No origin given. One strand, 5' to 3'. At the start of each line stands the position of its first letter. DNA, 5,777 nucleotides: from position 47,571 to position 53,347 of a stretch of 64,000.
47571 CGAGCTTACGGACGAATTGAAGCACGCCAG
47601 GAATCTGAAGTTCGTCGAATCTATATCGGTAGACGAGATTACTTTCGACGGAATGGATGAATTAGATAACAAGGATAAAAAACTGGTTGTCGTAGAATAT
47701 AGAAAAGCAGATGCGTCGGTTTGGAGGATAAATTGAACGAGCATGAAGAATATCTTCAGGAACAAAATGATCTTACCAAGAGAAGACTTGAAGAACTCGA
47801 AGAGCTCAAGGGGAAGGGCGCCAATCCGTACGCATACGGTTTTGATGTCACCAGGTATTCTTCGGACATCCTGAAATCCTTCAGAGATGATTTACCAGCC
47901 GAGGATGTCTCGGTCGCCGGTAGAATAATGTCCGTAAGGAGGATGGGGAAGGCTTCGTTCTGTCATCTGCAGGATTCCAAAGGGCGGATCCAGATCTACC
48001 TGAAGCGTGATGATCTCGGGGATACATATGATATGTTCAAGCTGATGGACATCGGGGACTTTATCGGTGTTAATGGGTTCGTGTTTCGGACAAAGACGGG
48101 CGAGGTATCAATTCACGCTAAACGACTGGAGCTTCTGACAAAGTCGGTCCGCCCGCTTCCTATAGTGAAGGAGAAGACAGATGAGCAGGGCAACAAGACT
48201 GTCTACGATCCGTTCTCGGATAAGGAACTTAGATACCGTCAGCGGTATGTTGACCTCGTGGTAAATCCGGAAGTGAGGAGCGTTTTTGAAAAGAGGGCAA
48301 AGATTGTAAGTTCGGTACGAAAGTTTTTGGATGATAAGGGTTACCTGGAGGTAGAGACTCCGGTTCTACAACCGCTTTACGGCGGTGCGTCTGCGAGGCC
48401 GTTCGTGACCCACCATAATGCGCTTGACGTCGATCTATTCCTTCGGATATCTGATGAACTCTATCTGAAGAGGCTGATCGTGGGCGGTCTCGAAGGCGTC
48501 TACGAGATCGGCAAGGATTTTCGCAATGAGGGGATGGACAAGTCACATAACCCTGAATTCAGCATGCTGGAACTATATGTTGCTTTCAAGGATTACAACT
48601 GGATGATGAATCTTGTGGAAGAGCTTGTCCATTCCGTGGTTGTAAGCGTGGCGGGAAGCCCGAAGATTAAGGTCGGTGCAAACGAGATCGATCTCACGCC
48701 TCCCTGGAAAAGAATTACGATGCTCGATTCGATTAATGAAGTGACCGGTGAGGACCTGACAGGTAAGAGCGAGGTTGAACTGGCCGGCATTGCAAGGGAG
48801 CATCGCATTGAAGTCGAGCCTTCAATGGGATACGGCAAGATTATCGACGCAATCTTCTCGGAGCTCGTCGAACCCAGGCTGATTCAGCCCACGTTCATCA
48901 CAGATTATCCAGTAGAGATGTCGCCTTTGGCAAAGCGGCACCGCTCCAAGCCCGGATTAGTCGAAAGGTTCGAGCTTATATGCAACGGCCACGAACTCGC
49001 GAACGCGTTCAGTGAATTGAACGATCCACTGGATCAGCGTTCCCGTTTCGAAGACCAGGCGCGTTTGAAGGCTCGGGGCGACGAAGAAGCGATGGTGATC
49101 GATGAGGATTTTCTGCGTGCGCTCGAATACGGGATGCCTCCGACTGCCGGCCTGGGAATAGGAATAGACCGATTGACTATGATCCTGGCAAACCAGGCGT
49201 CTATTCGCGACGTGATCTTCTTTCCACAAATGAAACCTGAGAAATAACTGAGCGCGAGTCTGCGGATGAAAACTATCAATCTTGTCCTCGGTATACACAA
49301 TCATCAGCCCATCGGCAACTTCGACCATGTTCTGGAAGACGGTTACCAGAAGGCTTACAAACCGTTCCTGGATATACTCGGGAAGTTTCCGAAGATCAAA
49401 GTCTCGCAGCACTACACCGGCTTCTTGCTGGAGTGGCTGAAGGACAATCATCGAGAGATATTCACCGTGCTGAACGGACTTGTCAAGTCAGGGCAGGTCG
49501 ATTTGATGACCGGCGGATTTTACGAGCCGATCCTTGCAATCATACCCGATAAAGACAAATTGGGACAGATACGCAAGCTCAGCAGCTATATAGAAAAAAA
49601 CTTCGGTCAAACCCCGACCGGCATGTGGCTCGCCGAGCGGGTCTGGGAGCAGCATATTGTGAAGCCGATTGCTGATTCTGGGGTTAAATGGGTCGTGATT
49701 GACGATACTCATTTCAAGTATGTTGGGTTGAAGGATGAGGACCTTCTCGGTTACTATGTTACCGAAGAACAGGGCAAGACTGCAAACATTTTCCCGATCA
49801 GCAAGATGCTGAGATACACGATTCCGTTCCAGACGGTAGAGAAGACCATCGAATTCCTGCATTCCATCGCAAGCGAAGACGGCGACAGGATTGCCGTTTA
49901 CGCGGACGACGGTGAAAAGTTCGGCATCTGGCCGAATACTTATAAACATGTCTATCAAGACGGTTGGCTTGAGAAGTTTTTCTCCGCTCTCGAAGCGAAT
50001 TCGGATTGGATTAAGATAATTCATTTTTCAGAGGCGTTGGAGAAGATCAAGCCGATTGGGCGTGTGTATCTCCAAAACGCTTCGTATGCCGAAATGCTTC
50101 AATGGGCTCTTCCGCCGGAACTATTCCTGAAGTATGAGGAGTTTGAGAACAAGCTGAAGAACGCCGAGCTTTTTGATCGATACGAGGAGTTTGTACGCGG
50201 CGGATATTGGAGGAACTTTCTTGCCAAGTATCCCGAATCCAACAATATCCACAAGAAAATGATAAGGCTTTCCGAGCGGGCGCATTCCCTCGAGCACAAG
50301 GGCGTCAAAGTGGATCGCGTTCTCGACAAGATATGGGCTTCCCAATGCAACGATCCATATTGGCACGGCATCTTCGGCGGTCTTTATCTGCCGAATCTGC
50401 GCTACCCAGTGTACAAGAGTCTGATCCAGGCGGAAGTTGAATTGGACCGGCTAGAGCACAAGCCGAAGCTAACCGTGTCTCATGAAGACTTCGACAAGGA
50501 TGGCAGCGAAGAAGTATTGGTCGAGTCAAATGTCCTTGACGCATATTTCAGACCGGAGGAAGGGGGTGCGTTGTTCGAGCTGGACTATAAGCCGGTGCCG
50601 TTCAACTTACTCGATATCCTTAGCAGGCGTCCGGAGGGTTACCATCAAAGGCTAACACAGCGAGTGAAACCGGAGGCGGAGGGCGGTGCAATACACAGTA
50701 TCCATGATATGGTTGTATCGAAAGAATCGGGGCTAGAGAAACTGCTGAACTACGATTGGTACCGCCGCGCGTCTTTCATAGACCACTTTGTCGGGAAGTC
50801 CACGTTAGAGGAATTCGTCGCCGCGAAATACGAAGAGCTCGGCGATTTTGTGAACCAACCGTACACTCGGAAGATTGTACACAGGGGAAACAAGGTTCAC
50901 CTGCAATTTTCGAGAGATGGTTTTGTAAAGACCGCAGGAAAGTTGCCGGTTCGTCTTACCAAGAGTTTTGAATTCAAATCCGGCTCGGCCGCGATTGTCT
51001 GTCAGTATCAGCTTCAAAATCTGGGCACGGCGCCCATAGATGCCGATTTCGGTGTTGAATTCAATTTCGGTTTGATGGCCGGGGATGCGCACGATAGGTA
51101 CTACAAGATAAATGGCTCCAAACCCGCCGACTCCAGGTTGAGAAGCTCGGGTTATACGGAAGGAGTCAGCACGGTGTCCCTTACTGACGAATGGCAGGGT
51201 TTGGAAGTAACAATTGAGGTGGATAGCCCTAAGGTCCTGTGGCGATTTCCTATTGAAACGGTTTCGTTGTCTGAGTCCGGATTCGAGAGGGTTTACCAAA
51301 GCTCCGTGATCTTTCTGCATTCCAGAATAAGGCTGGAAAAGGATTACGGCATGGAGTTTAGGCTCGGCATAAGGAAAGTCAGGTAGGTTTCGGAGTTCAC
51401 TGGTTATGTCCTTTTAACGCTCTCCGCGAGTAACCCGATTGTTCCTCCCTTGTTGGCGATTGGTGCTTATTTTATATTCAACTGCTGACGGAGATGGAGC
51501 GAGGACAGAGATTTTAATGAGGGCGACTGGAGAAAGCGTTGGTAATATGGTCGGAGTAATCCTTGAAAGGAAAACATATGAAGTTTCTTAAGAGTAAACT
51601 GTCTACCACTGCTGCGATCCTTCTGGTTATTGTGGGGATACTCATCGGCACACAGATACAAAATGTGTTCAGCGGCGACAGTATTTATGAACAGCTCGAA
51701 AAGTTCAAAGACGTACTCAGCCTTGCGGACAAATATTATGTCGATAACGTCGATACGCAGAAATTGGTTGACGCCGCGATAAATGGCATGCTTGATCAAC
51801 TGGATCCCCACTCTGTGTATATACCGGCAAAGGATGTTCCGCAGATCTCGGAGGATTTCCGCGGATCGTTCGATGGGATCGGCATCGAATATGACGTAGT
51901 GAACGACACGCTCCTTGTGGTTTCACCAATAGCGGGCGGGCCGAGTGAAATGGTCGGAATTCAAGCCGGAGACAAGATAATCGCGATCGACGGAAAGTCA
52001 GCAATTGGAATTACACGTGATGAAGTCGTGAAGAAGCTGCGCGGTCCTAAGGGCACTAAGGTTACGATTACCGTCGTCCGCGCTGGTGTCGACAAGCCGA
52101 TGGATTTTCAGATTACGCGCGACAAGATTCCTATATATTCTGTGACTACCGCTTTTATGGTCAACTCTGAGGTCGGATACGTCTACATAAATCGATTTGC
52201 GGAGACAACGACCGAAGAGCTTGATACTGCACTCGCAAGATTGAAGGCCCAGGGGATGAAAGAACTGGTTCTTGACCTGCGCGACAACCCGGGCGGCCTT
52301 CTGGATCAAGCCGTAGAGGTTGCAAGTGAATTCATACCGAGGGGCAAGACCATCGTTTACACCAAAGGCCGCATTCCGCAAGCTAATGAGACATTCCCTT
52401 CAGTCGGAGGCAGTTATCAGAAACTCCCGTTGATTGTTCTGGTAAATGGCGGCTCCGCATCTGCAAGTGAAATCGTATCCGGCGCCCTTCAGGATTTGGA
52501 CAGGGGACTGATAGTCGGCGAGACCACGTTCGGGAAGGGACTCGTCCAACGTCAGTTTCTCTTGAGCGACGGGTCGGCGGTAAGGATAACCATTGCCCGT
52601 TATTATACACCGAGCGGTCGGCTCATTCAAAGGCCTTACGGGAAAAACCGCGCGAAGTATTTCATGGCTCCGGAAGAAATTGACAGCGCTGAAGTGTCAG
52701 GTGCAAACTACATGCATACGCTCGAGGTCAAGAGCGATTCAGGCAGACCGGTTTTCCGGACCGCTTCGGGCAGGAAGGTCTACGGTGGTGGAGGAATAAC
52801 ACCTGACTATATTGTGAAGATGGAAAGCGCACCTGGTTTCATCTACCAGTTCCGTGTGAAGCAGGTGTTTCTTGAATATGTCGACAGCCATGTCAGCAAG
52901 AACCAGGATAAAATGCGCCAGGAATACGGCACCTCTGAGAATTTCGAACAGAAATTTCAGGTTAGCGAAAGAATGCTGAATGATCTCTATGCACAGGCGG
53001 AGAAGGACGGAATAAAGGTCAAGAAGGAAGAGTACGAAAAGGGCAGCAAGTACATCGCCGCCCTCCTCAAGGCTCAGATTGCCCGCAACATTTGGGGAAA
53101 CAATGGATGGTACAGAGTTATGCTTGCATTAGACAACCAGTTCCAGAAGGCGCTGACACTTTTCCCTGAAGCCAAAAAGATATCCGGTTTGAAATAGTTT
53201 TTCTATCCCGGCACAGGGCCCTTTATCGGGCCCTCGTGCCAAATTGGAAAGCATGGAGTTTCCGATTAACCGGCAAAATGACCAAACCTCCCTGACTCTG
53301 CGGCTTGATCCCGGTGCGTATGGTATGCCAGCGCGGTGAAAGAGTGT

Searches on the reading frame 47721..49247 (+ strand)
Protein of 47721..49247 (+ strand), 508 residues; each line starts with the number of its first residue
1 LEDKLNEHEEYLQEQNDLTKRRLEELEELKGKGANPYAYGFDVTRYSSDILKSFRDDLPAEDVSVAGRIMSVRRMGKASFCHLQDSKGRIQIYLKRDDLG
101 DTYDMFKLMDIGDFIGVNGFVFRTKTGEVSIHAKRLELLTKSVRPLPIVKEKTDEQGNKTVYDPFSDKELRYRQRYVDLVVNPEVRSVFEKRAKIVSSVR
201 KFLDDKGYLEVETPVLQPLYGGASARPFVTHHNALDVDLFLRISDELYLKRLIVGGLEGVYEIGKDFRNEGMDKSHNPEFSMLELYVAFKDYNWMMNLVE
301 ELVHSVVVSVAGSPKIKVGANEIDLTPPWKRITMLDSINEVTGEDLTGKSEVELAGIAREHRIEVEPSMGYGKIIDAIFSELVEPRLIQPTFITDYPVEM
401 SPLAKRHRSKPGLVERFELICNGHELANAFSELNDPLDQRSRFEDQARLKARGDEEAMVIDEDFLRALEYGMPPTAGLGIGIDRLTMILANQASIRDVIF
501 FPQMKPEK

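Call 41: search_protein_families(library=pfam, max_evalue=0.00001, proteins=[window:47721-49247:+])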
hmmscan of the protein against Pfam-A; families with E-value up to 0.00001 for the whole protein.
window:47721-49247:+ (508 aa): 2 families
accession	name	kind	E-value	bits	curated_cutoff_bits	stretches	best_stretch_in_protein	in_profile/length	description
PF00152.25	tRNA-synt_2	-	1.2e-93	314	25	1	167-505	1-308/308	tRNA synthetases class II (D, K and N)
PF01336.31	tRNA_anti-codon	-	1.9e-17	63.4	27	1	63-139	1-75/75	OB-fold nucleic acid binding domain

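Call 42: find_homologous_proteins(query=window:47721-49247:+, max_evalue=1e-50)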
Query window:47721-49247:+ (508 aa): 8000 proteins with E <= 1e-50 among 8000 candidates; the best 120 are listed.
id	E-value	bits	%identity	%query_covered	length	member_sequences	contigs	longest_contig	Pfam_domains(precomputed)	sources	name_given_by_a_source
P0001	0.0e+0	1048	90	99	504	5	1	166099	PF01409.26,PF01336.32,PF00152.26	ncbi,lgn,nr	ncbi:MAG: lysine--tRNA ligase [Bacteroidetes bacterium]|nr:lysine--tRNA ligase [Bacteroidota bacteri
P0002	0.0e+0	1040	89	99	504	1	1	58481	PF01336.32,PF00152.26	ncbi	-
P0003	0.0e+0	1038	90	99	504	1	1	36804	PF01336.32,PF00152.26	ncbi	-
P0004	5.4e-287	970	82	99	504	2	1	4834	PF01336.32,PF00152.26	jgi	-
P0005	4.2e-286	967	83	100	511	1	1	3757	PF01409.26,PF01336.32,PF00152.26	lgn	-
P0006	3.0e-285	964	83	100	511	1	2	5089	PF01336.32,PF00152.26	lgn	-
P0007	2.0e-284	962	83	100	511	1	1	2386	PF01336.32,PF00152.26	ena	-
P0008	2.6e-284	961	83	99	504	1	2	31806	PF01409.26,PF01336.32,PF00152.26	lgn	-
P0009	3.8e-284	961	82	100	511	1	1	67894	PF01409.26,PF01336.32,PF00152.26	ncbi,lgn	-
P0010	1.9e-283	959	82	99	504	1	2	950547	PF01409.26,PF01336.32,PF00152.26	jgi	jgi:lysyl-tRNA synthetase class 2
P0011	2.2e-283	958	82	100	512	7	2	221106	PF01409.26,PF01336.32,PF00152.26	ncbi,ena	-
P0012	3.3e-283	958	82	100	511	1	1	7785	PF01336.32,PF00152.26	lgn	-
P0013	4.0e-283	957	82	100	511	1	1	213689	PF01409.26,PF01336.32,PF00152.26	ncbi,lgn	-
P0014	1.1e-282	956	81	100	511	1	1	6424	PF01336.32,PF00152.26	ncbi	-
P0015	1.3e-282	956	82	100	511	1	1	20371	PF01409.26,PF01336.32,PF00152.26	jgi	jgi:lysyl-tRNA synthetase, class II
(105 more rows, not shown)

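Call 43: find_encoding_contigs(protein=P0001, flank=10000, max_places=4)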
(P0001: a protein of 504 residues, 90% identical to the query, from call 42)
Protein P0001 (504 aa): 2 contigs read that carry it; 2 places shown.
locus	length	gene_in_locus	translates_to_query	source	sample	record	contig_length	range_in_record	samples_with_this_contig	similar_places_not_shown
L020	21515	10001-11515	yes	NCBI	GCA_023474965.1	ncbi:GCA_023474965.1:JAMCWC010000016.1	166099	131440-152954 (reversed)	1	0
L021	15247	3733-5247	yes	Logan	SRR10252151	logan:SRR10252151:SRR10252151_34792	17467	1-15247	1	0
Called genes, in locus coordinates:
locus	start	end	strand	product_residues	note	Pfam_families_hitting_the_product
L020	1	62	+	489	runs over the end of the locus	PF11013:DUF2851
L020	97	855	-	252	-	PF07719:TPR_2 (faint), PF13181:TPR_8 (faint), PF13428:TPR_14 (faint), PF21033:RMD1-3, PF24575:TPR_Slam (weak), PF13414:TPR_11 (weak), PF14559:TPR_19 (weak), PF13431:TPR_17 (weak), +2 more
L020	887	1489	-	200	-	PF02577:BFN_dom, PF02151:UVR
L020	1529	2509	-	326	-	PF01012:ETF, PF00766:ETF_alpha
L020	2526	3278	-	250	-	PF01012:ETF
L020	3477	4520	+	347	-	PF06347:SH3_4 (faint), PF08239:SH3_3, PF18348:SH3_16, PF00877:NLPC_P60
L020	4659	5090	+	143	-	PF01844:HNH, PF13395:HNH_4 (weak), PF14279:HNH_5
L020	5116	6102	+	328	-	PF00579:tRNA-synt_1b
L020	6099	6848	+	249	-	PF02616:SMC_ScpA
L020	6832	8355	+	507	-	PF04079:SMC_ScpB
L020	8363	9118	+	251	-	PF01479:S4, PF00849:PseudoU_synth_2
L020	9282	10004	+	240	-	PF02527:GidB, PF13847:Methyltransf_31 (faint)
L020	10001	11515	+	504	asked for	PF01336:tRNA_anti-codon, PF00152:tRNA-synt_2, PF01409:tRNA-synt_2d (faint)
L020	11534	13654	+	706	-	PF01074:Glyco_hydro_38N, PF03065:Glyco_hydro_57, PF09094:AmyA-A_glucT_m, PF09095:AmyA-gluTrfs_C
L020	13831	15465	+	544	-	PF22694:CtpB_N-like, PF00595:PDZ, PF13180:PDZ_2 (weak), PF17820:PDZ_6, PF03572:Peptidase_S41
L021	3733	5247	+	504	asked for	PF01336:tRNA_anti-codon, PF00152:tRNA-synt_2, PF01409:tRNA-synt_2d (faint)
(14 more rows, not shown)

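Call 44: find_encoding_contigs(protein=P0002, flank=10000, max_places=4)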
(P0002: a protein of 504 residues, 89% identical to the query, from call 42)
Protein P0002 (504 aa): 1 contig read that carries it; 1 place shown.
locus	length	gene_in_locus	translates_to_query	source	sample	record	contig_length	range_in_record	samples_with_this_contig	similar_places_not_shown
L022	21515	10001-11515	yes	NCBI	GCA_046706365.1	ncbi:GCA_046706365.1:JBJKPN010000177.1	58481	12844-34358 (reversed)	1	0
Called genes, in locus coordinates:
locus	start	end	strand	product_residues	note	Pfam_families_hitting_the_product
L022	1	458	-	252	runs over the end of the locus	PF07719:TPR_2 (faint), PF13428:TPR_14 (faint), PF21033:RMD1-3, PF13181:TPR_8 (faint), PF24575:TPR_Slam (weak), PF13414:TPR_11 (weak), PF14559:TPR_19, PF13431:TPR_17 (weak), +2 more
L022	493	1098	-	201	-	PF02577:BFN_dom, PF02151:UVR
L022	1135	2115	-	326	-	PF01012:ETF, PF00766:ETF_alpha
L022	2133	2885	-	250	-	PF01012:ETF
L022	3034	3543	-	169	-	-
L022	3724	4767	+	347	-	PF08239:SH3_3, PF18348:SH3_16, PF00877:NLPC_P60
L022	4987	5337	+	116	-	PF01844:HNH, PF13395:HNH_4 (weak), PF14279:HNH_5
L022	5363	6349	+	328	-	PF00579:tRNA-synt_1b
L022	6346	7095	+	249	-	PF02616:SMC_ScpA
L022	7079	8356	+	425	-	PF04079:SMC_ScpB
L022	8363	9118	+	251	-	PF01479:S4, PF00849:PseudoU_synth_2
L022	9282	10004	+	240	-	PF02527:GidB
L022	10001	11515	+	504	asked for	PF01336:tRNA_anti-codon, PF00152:tRNA-synt_2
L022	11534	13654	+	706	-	PF01074:Glyco_hydro_38N, PF03065:Glyco_hydro_57, PF09094:AmyA-A_glucT_m, PF09095:AmyA-gluTrfs_C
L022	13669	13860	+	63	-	-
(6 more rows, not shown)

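Call 45: find_encoding_contigs(protein=P0003, flank=10000, max_places=4)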
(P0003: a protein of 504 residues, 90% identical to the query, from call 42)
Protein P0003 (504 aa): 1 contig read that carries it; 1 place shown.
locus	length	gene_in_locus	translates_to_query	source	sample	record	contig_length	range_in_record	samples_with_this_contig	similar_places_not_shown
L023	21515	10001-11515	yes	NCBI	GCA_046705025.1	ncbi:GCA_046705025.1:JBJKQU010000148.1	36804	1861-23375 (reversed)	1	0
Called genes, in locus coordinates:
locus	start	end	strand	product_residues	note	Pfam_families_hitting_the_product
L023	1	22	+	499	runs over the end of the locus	PF11013:DUF2851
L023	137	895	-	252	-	PF21033:RMD1-3, PF13414:TPR_11 (faint), PF13431:TPR_17 (faint), PF21033:RMD1-3, PF24575:TPR_Slam (weak), PF14559:TPR_19 (weak)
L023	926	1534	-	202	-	PF02577:BFN_dom, PF02151:UVR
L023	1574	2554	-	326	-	PF01012:ETF, PF00766:ETF_alpha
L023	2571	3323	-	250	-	PF01012:ETF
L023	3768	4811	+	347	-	PF08239:SH3_3 (weak), PF18348:SH3_16, PF06347:SH3_4 (faint), PF08239:SH3_3 (weak), PF00877:NLPC_P60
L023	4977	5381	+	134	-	PF01844:HNH, PF13395:HNH_4 (weak), PF14279:HNH_5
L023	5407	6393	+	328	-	PF00579:tRNA-synt_1b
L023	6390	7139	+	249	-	PF02616:SMC_ScpA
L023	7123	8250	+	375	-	PF04079:SMC_ScpB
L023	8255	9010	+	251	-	PF01479:S4, PF00849:PseudoU_synth_2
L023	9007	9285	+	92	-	PF02113:Peptidase_S13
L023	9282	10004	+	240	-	PF02527:GidB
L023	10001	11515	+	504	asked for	PF01336:tRNA_anti-codon, PF00152:tRNA-synt_2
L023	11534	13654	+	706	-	PF01074:Glyco_hydro_38N, PF03065:Glyco_hydro_57, PF09094:AmyA-A_glucT_m, PF09095:AmyA-gluTrfs_C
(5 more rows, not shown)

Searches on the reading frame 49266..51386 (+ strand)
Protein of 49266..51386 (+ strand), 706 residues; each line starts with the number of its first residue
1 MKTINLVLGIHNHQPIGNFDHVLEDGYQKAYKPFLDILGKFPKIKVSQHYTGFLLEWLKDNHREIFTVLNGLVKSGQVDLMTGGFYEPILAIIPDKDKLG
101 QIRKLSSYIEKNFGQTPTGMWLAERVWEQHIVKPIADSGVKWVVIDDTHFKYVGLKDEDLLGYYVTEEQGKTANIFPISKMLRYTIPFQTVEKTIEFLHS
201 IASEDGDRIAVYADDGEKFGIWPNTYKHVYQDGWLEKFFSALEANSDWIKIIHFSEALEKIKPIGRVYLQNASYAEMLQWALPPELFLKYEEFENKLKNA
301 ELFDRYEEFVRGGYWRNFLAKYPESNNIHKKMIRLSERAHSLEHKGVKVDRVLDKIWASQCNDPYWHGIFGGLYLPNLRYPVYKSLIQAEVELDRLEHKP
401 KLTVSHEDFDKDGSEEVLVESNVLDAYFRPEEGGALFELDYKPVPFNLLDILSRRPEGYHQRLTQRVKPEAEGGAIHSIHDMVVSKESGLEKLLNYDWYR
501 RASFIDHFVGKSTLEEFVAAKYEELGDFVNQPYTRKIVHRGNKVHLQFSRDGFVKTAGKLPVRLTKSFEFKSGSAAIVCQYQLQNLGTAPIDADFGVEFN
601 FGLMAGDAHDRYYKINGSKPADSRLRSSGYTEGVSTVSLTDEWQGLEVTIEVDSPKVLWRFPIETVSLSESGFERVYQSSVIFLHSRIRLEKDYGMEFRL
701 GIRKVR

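Call 41: search_protein_families(library=pfam, max_evalue=0.00001, proteins=[window:49266-51386:+])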
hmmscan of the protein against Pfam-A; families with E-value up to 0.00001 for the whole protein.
window:49266-51386:+ (706 aa): 4 families
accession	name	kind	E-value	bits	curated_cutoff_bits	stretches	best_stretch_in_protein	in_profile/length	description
PF09095.17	AmyA-gluTrfs_C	-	9.5e-78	262.1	22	1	408-699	1-283/284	Alpha-amylase/4-alpha-glucanotransferase, C-terminal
PF03065.20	Glyco_hydro_57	-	1e-51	176.4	21.2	1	8-269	2-290/291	Glycosyl hydrolase family 57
PF09094.16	AmyA-A_glucT_m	-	1e-29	103.2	27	1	313-390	1-77/80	Alpha-amylase/4-alpha-glucanotransferase, middle domain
PF01074.27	Glyco_hydro_38N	-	3.2e-06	27.2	25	1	28-122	26-119/270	Glycosyl hydrolases family 38 N-terminal domain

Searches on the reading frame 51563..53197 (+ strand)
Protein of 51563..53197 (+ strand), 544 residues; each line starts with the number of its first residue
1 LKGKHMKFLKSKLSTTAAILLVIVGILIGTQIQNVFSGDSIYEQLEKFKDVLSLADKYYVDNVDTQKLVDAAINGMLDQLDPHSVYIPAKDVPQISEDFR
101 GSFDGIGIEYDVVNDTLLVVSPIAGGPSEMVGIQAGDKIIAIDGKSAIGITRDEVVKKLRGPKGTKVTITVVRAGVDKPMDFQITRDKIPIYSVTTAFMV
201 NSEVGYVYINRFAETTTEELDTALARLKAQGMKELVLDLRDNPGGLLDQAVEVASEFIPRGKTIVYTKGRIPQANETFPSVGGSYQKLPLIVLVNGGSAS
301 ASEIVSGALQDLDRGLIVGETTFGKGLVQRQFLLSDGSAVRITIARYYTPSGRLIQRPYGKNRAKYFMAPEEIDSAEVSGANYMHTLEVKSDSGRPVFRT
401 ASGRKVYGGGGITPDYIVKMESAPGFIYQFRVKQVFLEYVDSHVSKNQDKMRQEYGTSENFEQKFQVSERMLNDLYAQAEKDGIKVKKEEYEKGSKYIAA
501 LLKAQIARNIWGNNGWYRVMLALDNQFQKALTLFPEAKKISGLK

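Call 41: search_protein_families(library=pfam, max_evalue=0.00001, proteins=[window:51563-53197:+])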
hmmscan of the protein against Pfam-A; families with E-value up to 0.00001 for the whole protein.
window:51563-53197:+ (544 aa): 5 families
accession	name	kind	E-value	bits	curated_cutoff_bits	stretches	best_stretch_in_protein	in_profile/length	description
PF03572.23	Peptidase_S41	-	1.9e-53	180.9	24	1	204-357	2-156/165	Peptidase family S41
PF17820.7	PDZ_6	-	5.1e-11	42.6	27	1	119-173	2-54/54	PDZ domain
PF00595.29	PDZ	-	1.5e-10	41.7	23.2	1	101-171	9-80/81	PDZ domain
PF22694.1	CtpB_N-like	-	3.8e-10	40.5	27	1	42-88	35-82/85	Activating protease CtpB N-terminal domain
PF13180.12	PDZ_2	-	4e-08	33.9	27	1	106-179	3-75/80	PDZ domain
